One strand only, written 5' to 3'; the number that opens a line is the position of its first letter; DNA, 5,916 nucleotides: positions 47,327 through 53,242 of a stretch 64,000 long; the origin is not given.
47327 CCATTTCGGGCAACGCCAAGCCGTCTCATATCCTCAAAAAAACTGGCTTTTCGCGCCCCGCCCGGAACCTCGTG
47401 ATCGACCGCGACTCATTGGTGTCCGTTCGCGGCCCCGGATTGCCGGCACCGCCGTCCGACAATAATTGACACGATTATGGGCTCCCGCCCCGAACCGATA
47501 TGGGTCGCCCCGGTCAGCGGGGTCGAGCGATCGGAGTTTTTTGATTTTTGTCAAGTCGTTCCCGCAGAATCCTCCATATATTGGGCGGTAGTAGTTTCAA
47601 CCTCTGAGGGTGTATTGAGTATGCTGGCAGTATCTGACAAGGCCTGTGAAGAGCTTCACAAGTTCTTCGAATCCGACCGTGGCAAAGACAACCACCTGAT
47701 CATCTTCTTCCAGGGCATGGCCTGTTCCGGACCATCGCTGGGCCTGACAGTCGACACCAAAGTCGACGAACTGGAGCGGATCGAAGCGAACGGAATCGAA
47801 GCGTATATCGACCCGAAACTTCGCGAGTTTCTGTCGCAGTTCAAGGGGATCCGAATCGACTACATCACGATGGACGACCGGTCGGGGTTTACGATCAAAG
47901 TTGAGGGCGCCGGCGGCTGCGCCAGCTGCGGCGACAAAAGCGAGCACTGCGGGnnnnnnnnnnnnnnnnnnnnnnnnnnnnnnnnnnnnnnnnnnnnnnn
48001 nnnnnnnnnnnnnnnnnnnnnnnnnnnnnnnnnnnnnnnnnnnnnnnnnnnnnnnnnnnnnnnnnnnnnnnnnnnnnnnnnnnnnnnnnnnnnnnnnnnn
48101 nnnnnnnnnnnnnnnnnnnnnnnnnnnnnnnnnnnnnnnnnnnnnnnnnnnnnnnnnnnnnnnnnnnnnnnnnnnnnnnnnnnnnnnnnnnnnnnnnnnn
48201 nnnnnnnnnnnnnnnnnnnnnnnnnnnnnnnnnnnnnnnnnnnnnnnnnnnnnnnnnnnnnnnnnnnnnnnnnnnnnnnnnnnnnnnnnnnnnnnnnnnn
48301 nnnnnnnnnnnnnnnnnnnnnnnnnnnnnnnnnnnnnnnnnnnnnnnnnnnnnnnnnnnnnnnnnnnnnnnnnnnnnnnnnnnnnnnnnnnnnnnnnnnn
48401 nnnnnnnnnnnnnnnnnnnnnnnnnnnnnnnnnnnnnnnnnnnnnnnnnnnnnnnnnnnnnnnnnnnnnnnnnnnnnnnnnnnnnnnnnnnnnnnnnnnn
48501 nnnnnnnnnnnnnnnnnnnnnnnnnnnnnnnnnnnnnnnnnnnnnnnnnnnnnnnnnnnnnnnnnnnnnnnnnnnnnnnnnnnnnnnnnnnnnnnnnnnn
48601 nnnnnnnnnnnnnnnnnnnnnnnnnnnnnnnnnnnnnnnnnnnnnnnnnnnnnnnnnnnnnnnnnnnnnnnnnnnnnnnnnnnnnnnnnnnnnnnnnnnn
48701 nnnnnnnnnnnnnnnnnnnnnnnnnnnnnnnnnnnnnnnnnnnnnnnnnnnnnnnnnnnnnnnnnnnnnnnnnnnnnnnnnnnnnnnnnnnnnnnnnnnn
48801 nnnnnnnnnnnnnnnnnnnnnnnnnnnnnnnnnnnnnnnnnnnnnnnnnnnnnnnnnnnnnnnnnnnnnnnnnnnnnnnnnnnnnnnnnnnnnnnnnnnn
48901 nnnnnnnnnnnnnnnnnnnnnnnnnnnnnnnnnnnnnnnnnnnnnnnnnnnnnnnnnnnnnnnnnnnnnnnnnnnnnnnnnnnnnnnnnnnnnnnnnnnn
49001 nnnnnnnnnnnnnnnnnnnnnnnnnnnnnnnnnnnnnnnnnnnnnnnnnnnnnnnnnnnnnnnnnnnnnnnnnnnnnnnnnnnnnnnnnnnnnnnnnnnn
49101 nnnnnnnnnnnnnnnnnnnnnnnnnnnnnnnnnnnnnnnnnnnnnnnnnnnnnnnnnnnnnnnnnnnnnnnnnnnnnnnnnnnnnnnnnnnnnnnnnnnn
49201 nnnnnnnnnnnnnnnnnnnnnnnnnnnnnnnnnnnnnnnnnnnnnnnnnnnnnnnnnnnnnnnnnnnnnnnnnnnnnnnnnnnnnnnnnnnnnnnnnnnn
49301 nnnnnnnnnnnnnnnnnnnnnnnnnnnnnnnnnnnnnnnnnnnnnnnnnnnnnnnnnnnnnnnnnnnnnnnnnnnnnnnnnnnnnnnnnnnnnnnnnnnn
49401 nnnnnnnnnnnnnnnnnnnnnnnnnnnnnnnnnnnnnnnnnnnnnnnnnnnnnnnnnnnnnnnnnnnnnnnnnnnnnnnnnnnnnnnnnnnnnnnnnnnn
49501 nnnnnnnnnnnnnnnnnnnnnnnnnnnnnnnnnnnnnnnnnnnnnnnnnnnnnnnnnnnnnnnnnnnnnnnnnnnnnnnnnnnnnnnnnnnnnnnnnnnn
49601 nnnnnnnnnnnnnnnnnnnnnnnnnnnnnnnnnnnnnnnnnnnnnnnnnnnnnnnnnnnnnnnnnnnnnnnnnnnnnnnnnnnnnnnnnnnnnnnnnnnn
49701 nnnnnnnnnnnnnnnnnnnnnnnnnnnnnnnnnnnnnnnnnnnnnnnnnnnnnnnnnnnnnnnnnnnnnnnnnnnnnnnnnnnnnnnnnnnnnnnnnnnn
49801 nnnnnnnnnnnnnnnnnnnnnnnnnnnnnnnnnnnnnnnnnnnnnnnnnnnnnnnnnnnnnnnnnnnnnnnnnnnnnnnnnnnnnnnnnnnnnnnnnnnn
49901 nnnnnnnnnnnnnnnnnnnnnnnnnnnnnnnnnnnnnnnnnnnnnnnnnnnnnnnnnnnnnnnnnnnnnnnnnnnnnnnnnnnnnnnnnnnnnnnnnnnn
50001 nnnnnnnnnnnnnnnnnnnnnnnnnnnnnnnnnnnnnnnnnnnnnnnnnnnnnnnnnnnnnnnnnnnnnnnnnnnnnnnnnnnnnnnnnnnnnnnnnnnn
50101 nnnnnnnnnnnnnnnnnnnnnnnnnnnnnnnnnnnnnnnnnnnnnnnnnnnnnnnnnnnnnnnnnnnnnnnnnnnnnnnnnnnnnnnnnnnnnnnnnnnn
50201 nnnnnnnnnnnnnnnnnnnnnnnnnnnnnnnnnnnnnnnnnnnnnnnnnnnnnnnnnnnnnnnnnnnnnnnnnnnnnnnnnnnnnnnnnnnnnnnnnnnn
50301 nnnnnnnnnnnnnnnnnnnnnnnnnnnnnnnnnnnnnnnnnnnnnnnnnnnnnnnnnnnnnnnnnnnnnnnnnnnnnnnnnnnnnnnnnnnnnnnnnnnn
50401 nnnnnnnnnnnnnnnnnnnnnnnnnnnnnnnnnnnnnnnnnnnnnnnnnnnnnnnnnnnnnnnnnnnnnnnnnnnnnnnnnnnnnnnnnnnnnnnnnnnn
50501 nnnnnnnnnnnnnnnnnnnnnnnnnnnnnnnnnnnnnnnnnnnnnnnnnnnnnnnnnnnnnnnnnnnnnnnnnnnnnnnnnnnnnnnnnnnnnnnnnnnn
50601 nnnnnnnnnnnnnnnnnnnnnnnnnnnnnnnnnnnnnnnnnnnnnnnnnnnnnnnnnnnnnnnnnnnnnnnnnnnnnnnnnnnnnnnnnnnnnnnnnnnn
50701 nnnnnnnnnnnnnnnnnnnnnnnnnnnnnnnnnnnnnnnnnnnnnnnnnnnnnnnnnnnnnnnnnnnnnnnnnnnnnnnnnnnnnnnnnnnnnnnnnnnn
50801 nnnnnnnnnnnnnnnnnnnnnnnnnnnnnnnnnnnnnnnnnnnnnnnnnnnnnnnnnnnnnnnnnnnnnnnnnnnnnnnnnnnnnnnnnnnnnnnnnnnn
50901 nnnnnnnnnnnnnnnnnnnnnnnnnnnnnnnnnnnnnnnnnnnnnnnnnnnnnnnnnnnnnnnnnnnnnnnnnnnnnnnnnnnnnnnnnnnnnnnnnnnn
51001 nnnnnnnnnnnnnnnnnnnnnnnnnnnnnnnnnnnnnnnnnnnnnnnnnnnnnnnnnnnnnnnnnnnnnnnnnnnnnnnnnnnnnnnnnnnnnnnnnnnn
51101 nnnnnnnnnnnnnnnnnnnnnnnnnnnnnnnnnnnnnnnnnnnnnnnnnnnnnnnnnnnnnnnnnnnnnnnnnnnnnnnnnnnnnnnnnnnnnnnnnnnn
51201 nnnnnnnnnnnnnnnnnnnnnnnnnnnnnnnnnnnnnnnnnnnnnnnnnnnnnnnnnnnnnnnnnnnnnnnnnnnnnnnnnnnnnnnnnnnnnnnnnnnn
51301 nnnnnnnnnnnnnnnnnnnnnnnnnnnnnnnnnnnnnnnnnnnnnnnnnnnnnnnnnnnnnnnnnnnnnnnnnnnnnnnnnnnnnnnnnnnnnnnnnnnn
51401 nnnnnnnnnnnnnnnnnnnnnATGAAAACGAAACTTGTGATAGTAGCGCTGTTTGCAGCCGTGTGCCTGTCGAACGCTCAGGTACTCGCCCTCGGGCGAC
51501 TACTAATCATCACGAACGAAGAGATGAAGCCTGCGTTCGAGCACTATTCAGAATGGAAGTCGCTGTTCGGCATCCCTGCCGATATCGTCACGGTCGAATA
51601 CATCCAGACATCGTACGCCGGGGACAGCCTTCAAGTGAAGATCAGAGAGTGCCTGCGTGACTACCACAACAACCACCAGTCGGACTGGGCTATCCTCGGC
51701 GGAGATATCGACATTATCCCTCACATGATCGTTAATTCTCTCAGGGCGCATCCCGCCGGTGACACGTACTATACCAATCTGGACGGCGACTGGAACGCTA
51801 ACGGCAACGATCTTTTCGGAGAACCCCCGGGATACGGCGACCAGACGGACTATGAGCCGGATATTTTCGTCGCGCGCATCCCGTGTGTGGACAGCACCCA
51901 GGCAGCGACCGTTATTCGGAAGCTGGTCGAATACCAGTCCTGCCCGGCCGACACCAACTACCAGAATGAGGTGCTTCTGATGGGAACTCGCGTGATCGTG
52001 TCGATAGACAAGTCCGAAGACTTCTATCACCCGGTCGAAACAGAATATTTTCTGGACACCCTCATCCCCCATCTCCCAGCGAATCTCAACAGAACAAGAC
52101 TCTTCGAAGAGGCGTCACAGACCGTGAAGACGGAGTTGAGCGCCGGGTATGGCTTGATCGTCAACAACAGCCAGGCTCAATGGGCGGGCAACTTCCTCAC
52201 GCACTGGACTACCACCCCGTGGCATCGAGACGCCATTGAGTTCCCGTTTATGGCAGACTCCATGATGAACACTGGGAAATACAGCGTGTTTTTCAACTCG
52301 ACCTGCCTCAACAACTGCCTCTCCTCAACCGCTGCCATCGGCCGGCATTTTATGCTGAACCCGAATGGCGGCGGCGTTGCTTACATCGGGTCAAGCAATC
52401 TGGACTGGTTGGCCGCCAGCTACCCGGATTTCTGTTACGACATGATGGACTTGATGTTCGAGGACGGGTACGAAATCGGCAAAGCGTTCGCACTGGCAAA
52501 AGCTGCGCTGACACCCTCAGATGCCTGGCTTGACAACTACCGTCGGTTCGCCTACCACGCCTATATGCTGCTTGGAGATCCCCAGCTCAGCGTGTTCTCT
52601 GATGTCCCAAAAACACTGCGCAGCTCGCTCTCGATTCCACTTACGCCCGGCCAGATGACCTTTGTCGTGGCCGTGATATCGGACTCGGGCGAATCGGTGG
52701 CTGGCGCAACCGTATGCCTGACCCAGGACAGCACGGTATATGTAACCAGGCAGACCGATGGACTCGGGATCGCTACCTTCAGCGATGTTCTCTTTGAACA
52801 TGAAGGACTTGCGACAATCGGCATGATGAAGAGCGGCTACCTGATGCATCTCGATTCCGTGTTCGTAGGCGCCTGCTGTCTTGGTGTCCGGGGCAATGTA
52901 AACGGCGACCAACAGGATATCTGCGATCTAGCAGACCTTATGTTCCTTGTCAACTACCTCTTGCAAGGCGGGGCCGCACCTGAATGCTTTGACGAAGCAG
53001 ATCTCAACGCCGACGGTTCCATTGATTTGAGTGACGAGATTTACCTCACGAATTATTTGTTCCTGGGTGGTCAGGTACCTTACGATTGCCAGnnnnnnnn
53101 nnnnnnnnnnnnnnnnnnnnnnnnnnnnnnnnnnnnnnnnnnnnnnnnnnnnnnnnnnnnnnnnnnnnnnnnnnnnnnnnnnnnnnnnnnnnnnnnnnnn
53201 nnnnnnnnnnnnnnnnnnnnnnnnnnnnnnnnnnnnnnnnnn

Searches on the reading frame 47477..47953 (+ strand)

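Call 79: search_protein_families(library=ncbifam, proteins=[window:47477-47953:+], max_evalue=0.001)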
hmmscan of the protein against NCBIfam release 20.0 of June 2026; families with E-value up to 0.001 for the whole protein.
window:47477-47953:+ (159 aa): 5 families
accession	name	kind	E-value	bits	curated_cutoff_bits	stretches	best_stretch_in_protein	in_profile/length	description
NF038090.1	IscA_HesB_Se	subfamily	3.5e-15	56.1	85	1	49-151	1-99/101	IscA/HesB family protein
TIGR01911.1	HesB_rel_seleno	subfamily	9.9e-11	42.1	66.35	1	50-131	4-82/92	HesB-like protein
TIGR00049.1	TIGR00049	subfamily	3.1e-09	37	58.8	1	51-153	2-102/106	iron-sulfur cluster assembly accessory protein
NF010147.0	PRK13623.1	equivalog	2.2e-08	34.3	117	1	47-153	7-111/115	iron-sulfur cluster insertion protein ErpA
TIGR02011.1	IscA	equivalog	4.2e-06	27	150.6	1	51-153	2-101/105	iron-sulfur cluster assembly protein IscA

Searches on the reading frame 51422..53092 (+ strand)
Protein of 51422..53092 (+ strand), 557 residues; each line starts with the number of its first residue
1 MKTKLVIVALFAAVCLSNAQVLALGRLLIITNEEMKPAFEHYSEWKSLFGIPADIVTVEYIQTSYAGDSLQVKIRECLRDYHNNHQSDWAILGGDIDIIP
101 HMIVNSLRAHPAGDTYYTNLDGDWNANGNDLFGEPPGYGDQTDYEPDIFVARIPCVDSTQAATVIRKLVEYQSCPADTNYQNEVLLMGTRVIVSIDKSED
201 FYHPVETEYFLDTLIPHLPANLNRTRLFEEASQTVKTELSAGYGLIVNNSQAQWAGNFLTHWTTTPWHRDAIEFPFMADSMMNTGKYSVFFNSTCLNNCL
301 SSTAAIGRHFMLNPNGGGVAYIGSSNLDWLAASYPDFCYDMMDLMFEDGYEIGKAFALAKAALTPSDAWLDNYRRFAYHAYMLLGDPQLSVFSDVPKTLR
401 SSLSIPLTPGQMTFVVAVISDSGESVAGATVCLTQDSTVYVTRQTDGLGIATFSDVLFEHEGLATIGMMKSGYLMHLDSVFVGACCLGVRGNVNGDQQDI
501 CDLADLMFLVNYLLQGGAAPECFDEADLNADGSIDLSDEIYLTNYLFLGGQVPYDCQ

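Call 4: search_protein_families(library=pfam, proteins=[window:51422-53092:+], max_evalue=1)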
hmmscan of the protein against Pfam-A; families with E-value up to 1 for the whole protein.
window:51422-53092:+ (557 aa): 5 families
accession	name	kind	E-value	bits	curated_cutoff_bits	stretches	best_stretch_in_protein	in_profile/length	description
PF01364.23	Peptidase_C25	-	2.4e-44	152.5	23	1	28-390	2-373/374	Peptidase family C25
PF00404.24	Dockerin_1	-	5.2e-05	23.8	22.9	1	493-546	4-56/57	Dockerin type I domain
PF24107.1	DUF7382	-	0.00067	19.9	27.4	1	408-452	16-63/65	Domain of unknown function (DUF7382)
PF13202.12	EF-hand_5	-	0.021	14.7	25.9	1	522-537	4-19/25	EF hand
PF13620.12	CarboxypepD_reg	-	0.038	14.8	32.3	1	418-456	6-45/82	Carboxypeptidase regulatory-like domain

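Call 5: search_protein_families(library=ncbifam, proteins=[window:51422-53092:+], max_evalue=1)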
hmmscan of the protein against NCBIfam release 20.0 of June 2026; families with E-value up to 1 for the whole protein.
window:51422-53092:+ (557 aa): 3 families
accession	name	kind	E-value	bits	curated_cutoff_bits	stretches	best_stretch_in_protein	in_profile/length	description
NF033707.1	T9SS_sortase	equivalog_domain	1e-07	30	420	1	130-390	490-731/1095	type IX secretion system sortase PorU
NF052324.1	PorU_rel_Nterm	equivalog_domain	1.5e-07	30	450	1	140-393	520-767/879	putative type IX secretion system sortase PorU2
NF045500.1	Omp28_seleno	equivalog_domain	0.0011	18.4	200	1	489-545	316-374/377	Omp28-related selenoprotein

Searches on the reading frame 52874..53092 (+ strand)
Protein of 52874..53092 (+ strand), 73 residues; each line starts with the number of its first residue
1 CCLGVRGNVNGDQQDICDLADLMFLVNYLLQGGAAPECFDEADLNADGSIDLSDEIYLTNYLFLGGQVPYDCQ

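Call 8: search_protein_families(library=pfam, proteins=[window:52874-53092:+], max_evalue=10)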
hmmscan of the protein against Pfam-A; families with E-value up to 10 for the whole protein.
seq(73 aa): 3 families
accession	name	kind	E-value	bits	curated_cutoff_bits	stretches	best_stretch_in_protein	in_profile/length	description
PF00404.24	Dockerin_1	-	1.2e-06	29.1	22.9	1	9-62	4-56/57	Dockerin type I domain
PF13202.12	EF-hand_5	-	0.0018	18.1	25.9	1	38-53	4-19/25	EF hand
PF00036.39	EF-hand_1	-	0.042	13.8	25.4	1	37-53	4-20/29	EF hand domain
